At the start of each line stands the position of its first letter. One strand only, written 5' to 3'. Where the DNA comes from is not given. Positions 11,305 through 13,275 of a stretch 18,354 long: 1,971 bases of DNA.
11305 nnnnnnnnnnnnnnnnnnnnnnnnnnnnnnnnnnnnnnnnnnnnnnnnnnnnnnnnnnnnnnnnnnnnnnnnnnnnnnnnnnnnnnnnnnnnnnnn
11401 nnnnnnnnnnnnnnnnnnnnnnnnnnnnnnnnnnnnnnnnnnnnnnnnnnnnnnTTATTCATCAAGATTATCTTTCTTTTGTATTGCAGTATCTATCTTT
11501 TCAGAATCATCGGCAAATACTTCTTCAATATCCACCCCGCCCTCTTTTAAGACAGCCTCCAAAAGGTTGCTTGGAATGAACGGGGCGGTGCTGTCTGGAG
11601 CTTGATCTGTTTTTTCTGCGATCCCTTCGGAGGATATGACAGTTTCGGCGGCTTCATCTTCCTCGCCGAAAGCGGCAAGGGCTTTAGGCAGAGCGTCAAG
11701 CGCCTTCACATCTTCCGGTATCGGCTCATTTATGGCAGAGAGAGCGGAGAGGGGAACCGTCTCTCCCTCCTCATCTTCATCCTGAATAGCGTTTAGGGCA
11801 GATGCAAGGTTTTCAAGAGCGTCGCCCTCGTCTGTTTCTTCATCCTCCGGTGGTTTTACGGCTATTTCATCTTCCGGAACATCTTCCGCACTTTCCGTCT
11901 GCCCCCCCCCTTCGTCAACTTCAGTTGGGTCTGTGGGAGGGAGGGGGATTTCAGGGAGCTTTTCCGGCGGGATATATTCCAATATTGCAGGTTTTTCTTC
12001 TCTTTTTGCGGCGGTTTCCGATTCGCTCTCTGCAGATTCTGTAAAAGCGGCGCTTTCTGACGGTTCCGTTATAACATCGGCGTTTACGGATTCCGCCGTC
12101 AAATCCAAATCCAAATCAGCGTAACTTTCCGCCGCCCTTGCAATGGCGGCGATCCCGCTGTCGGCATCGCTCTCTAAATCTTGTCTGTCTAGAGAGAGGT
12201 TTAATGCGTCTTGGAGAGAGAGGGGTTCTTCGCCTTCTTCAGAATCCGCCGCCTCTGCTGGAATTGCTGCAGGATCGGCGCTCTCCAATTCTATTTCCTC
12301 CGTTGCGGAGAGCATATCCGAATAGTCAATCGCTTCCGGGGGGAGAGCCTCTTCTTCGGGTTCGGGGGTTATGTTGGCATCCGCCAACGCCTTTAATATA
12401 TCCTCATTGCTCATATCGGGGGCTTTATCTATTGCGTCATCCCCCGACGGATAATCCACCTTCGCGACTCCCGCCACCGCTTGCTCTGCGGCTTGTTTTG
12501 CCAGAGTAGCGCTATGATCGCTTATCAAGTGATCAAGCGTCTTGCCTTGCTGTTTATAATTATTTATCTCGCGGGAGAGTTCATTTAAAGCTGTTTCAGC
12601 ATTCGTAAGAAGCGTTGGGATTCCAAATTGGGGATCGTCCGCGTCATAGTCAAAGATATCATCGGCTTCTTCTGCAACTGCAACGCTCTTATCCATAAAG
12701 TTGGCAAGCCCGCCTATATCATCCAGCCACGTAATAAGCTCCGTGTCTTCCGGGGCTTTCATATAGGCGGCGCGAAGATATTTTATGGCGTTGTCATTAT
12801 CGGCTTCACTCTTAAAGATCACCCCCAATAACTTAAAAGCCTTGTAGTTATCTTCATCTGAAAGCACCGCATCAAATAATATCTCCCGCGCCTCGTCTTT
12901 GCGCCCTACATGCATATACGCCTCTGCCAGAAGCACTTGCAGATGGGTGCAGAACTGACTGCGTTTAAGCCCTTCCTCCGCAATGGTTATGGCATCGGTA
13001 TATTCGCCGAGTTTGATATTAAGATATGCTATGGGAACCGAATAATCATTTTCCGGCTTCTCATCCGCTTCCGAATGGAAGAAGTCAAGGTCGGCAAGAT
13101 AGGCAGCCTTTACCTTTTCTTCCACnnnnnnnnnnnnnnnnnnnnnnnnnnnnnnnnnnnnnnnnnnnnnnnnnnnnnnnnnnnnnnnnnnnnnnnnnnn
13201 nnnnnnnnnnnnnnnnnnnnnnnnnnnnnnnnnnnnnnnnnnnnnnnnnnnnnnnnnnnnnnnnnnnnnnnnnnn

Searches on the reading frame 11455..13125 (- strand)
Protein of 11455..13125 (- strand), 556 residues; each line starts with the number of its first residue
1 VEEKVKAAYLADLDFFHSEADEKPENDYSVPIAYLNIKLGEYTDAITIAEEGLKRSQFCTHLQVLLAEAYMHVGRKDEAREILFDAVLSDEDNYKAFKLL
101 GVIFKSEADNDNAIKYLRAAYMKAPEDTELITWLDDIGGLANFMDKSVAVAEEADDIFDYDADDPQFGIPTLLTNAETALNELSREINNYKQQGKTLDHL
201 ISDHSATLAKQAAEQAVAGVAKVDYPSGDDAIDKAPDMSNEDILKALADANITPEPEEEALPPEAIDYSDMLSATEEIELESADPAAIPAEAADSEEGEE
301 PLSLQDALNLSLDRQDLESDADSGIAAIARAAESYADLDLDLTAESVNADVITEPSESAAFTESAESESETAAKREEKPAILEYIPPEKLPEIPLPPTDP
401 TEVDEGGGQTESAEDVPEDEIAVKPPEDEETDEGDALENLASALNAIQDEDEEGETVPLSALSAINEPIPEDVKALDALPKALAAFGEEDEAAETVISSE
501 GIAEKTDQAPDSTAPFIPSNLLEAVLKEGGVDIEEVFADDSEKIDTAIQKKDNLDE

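Call 56: search_protein_families(library=pfam, proteins=[window:11455-13125:-], max_evalue=0.001)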
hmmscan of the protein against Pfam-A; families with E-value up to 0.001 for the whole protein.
window:11455-13125:- (556 aa): 6 families
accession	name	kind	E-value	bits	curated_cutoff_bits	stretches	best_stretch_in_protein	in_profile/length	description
PF14559.12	TPR_19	-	1.6e-07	32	25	1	38-96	3-63/68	Tetratricopeptide repeat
PF13428.12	TPR_14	-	9.4e-07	29.4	23.5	0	62-101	3-42/44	Tetratricopeptide repeat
PF25063.1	ARM_TT21_C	-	5.3e-06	26.9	35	1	64-123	99-158/209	Tetratricopeptide repeat protein 21 C-terminal ARM domain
PF13181.12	TPR_8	-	2.4e-05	24.6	25.7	0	99-121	6-28/34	Tetratricopeptide repeat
PF13432.12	TPR_16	-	0.0003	21.6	32.7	1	37-92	8-61/65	Tetratricopeptide repeat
PF07719.23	TPR_2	-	0.00062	20.1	27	0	65-81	6-22/34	Tetratricopeptide repeat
